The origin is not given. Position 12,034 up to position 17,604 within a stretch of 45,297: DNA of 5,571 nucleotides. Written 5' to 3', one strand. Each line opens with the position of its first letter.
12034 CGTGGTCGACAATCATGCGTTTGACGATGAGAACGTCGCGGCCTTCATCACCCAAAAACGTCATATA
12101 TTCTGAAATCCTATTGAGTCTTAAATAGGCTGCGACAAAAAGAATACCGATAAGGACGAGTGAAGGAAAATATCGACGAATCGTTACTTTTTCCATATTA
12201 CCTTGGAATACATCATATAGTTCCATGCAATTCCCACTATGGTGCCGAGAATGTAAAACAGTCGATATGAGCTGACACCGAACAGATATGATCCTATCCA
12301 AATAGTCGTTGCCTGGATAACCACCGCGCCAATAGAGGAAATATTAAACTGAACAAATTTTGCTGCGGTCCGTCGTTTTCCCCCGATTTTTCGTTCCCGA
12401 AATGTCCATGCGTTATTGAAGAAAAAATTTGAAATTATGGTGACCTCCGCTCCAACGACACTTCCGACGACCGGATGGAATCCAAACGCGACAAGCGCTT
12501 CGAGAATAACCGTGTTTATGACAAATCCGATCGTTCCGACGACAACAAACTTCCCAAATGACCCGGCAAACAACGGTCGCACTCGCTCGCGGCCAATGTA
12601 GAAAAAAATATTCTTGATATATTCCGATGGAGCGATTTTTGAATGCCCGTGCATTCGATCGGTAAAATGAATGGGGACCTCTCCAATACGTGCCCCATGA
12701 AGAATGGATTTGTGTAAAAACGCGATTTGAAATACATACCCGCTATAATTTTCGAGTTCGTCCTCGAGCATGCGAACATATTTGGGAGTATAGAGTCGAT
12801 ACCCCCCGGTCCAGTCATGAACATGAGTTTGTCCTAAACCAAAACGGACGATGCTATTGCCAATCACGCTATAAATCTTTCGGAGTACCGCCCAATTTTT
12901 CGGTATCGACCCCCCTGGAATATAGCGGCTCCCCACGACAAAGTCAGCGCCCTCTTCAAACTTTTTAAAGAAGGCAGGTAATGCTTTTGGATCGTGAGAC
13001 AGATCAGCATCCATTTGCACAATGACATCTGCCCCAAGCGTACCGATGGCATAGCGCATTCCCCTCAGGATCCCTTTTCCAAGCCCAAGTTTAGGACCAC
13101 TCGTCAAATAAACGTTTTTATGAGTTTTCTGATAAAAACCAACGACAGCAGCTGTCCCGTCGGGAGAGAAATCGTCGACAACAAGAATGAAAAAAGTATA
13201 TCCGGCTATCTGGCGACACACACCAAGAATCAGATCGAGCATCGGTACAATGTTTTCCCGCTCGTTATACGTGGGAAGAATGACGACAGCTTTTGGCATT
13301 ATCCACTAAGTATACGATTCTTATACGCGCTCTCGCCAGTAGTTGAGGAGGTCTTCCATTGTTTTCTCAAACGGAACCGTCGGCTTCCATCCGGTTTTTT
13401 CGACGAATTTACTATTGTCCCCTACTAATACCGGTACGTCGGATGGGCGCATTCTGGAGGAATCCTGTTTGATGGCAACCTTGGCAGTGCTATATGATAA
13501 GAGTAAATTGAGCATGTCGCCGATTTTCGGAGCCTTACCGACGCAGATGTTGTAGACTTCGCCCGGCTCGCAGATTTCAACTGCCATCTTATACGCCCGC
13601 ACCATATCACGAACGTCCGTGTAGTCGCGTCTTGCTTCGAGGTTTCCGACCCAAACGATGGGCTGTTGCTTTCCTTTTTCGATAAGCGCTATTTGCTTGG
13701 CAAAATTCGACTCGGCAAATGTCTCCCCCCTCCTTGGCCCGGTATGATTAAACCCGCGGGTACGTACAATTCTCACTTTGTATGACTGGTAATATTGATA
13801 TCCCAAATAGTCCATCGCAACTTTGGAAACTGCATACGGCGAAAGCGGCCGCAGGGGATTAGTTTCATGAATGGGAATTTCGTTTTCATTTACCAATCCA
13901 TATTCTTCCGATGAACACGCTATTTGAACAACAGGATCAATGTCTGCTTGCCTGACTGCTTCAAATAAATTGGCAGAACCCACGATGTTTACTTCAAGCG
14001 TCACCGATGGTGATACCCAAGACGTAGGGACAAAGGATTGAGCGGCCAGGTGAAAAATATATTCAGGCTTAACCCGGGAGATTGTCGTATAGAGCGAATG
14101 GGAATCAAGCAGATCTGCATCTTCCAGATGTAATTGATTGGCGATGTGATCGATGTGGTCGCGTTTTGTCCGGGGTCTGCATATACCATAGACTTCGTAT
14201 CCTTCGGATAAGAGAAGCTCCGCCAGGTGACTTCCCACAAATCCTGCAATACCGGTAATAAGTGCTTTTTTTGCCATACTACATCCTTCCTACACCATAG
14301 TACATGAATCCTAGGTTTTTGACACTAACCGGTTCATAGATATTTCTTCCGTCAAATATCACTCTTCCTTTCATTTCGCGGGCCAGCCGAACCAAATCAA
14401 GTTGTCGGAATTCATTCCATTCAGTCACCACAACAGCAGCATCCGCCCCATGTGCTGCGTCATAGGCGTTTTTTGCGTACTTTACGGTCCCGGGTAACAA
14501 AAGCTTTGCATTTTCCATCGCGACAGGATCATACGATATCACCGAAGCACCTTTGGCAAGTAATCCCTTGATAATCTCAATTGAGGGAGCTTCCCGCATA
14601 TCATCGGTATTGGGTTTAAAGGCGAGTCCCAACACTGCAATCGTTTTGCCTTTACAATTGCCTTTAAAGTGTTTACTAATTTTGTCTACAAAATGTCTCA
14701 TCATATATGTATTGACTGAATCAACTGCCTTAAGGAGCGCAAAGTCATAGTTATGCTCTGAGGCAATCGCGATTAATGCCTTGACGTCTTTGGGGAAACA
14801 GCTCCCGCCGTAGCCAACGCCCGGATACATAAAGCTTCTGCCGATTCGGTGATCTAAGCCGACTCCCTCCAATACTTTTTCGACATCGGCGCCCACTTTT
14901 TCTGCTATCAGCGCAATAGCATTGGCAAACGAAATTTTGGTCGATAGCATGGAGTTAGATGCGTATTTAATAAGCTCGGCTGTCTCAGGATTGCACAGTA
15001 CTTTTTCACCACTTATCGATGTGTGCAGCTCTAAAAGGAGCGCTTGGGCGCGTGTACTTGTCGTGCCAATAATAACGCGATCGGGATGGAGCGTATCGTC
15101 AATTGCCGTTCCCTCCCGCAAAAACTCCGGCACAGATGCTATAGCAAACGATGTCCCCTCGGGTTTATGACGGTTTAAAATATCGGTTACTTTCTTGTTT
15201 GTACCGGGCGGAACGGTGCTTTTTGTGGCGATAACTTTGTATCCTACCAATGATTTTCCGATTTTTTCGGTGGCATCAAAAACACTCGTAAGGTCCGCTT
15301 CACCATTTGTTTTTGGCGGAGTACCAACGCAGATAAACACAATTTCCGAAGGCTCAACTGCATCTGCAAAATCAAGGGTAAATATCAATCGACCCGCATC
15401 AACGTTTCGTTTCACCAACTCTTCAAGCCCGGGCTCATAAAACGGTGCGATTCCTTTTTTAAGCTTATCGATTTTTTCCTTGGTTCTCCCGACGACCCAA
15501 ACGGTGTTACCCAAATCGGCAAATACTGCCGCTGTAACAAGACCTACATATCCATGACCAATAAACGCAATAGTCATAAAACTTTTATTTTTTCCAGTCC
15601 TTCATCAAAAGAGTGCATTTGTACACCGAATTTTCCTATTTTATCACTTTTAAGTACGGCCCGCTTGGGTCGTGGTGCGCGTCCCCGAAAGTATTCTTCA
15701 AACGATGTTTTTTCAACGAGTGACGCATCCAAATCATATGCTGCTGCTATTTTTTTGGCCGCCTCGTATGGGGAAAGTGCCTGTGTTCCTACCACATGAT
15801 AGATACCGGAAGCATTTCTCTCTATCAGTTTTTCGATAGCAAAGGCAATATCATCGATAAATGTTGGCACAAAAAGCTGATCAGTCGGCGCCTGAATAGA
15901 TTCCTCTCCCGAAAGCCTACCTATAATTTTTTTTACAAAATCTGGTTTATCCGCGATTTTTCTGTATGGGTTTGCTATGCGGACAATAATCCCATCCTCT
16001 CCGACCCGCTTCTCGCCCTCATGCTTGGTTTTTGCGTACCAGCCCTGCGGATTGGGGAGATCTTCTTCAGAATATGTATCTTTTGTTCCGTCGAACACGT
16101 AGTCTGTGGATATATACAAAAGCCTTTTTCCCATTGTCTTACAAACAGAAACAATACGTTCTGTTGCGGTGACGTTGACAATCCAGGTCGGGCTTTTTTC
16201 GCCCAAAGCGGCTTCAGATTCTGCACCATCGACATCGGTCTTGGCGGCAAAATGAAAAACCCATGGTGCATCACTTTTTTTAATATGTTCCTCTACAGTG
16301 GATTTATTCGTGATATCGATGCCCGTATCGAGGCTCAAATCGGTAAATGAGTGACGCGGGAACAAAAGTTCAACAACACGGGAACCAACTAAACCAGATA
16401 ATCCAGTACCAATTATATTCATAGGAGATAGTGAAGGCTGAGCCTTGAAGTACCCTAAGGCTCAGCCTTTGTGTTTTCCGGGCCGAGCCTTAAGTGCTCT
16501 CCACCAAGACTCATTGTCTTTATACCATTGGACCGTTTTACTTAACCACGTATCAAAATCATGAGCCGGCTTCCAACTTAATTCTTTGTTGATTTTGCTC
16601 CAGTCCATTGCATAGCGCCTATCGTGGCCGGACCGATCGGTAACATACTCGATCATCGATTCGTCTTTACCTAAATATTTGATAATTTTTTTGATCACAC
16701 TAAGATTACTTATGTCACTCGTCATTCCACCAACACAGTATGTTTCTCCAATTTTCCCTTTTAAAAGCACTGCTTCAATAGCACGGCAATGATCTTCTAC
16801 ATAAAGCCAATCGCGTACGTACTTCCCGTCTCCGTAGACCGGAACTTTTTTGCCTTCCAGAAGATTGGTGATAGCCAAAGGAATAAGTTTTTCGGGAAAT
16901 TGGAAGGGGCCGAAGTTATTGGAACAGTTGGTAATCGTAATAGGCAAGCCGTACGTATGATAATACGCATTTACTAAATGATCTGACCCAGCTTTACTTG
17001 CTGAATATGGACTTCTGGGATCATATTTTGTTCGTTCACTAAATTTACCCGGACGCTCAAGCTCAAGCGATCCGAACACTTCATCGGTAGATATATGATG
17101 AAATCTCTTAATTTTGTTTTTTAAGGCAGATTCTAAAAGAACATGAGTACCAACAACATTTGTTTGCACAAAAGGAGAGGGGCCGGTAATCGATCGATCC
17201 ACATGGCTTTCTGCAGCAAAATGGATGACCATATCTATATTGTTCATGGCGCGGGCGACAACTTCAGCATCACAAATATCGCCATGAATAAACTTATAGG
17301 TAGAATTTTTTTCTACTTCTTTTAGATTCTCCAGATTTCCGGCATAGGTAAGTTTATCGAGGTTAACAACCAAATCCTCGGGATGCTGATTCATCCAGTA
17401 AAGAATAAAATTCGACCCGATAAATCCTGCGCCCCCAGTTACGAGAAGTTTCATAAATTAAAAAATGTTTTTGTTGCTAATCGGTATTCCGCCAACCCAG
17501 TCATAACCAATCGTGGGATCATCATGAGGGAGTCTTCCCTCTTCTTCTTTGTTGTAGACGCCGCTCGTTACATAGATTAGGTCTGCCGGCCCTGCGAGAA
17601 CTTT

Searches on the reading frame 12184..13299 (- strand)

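Call 30: search_protein_families(library=pfam, proteins=[window:12184-13299:-], max_evalue=0.1)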
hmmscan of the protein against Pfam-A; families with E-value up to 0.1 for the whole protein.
window:12184-13299:- (371 aa): 3 families
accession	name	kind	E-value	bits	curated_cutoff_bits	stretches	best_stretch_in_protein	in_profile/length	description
PF00535.33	Glycos_transf_2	-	5.7e-23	82.1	23.3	1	6-171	2-160/168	Glycosyl transferase family 2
PF04138.20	GtrA_DPMS_TM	-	5e-19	69.1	26.1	1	250-369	1-117/117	GtrA/DPMS, transmembrane domain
PF13641.12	Glyco_tranf_2_3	-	0.008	16.7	27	1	4-123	3-121/230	Glycosyltransferase like family 2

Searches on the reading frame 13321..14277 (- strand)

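Call 50: search_protein_families(library=pfam, proteins=[window:13321-14277:-], max_evalue=0.001)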
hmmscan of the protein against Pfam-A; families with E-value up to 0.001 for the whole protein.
window:13321-14277:- (318 aa): 6 families
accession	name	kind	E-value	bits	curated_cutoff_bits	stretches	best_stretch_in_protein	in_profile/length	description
PF16363.11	GDP_Man_Dehyd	-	2.9e-83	280.5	27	1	6-309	1-331/332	GDP-mannose 4,6 dehydratase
PF01370.27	Epimerase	-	6.7e-58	196.4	20.9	1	5-245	1-240/240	NAD dependent epimerase/dehydratase family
PF04321.23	RmlD_sub_bind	-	8.5e-11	41.9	27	1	4-173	2-148/287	RmlD substrate binding domain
PF02719.21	Polysacc_synt_2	-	2.8e-10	40.3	20.2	1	6-120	2-127/293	Polysaccharide biosynthesis protein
PF01073.25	3Beta_HSD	-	3.7e-06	26.6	22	1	6-126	1-119/280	3-beta hydroxysteroid dehydrogenase/isomerase family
PF07993.18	NAD_binding_4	-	9e-05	22.2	20.1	0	7-51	1-48/258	Male sterility protein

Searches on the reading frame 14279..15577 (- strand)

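Call 30: search_protein_families(library=pfam, proteins=[window:14279-15577:-], max_evalue=0.1)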
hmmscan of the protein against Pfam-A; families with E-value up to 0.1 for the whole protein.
window:14279-15577:- (432 aa): 10 families
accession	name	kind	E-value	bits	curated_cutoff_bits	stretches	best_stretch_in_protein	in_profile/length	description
PF03721.20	UDPG_MGDP_dh_N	-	4.1e-60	203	27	1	1-183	1-186/187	UDP-glucose/GDP-mannose dehydrogenase family, NAD binding domain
PF00984.24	UDPG_MGDP_dh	-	8.3e-37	125.6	25.4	1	198-290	1-93/94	UDP-glucose/GDP-mannose dehydrogenase family, central domain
PF03720.21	UDPG_MGDP_dh_C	-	1e-35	122.6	30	1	314-416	1-103/103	UDP-glucose/GDP-mannose dehydrogenase family, UDP binding domain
PF03807.23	F420_oxidored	-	2.9e-07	31.4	21.6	1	2-84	1-67/94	NADP oxidoreductase coenzyme F420-dependent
PF03446.21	NAD_binding_2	-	1.5e-05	25.5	21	1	2-130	1-103/161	NAD binding domain of 6-phosphogluconate dehydrogenase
PF02737.24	3HCDH_N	-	0.002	18.5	22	1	2-49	1-48/180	3-hydroxyacyl-CoA dehydrogenase, NAD binding domain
PF01210.29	NAD_Gly3P_dh_N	-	0.0026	18.2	23.1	0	3-86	2-79/158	NAD-dependent glycerol-3-phosphate dehydrogenase N-terminus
PF00070.33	Pyr_redox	-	0.0027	18.6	22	1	3-38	2-37/82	Pyridine nucleotide-disulphide oxidoreductase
PF02558.23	ApbA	-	0.0054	16.8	22.2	1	3-84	1-74/150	Ketopantoate reductase PanE/ApbA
PF07992.20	Pyr_redox_2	-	0.0058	16.5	26.1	1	3-53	145-195/291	Pyridine nucleotide-disulphide oxidoreductase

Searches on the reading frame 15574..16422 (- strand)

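Call 50: search_protein_families(library=pfam, proteins=[window:15574-16422:-], max_evalue=0.001)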
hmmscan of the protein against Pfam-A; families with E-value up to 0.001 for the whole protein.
window:15574-16422:- (282 aa): 6 families
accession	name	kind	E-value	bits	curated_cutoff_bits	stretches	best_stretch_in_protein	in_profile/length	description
PF04321.23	RmlD_sub_bind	-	1.9e-54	185.2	27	1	1-278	1-280/287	RmlD substrate binding domain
PF01370.27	Epimerase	-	8.1e-13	48.8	20.9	1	6-202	4-227/240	NAD dependent epimerase/dehydratase family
PF16363.11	GDP_Man_Dehyd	-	6.7e-07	29.5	27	1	35-136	59-160/332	GDP-mannose 4,6 dehydratase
PF01073.25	3Beta_HSD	-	5e-06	26.2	22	1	35-140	52-157/280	3-beta hydroxysteroid dehydrogenase/isomerase family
PF07993.18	NAD_binding_4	-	2e-05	24.3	20.1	1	54-141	91-189/258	Male sterility protein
PF02719.21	Polysacc_synt_2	-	0.00068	19.3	20.2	0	36-109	62-131/293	Polysaccharide biosynthesis protein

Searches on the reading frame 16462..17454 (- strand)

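Call 50: search_protein_families(library=pfam, proteins=[window:16462-17454:-], max_evalue=0.001)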
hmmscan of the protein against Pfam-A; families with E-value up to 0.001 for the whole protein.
window:16462-17454:- (330 aa): 7 families
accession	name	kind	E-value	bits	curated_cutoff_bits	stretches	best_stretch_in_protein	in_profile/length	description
PF16363.11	GDP_Man_Dehyd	-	5.3e-83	279.7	27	1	4-306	1-331/332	GDP-mannose 4,6 dehydratase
PF01370.27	Epimerase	-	1.2e-64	218.4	20.9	1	4-242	2-240/240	NAD dependent epimerase/dehydratase family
PF01073.25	3Beta_HSD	-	6.6e-21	75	22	1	4-221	1-220/280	3-beta hydroxysteroid dehydrogenase/isomerase family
PF02719.21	Polysacc_synt_2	-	1.8e-19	70.5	20.2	1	3-125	1-130/293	Polysaccharide biosynthesis protein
PF07993.18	NAD_binding_4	-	4.1e-15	56.1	20.1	1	5-179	1-206/258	Male sterility protein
PF04321.23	RmlD_sub_bind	-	6.4e-11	42.3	27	1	1-165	1-140/287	RmlD substrate binding domain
PF13460.12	NAD_binding_10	-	5.8e-07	30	27.2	1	40-163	28-133/184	NAD(P)H-binding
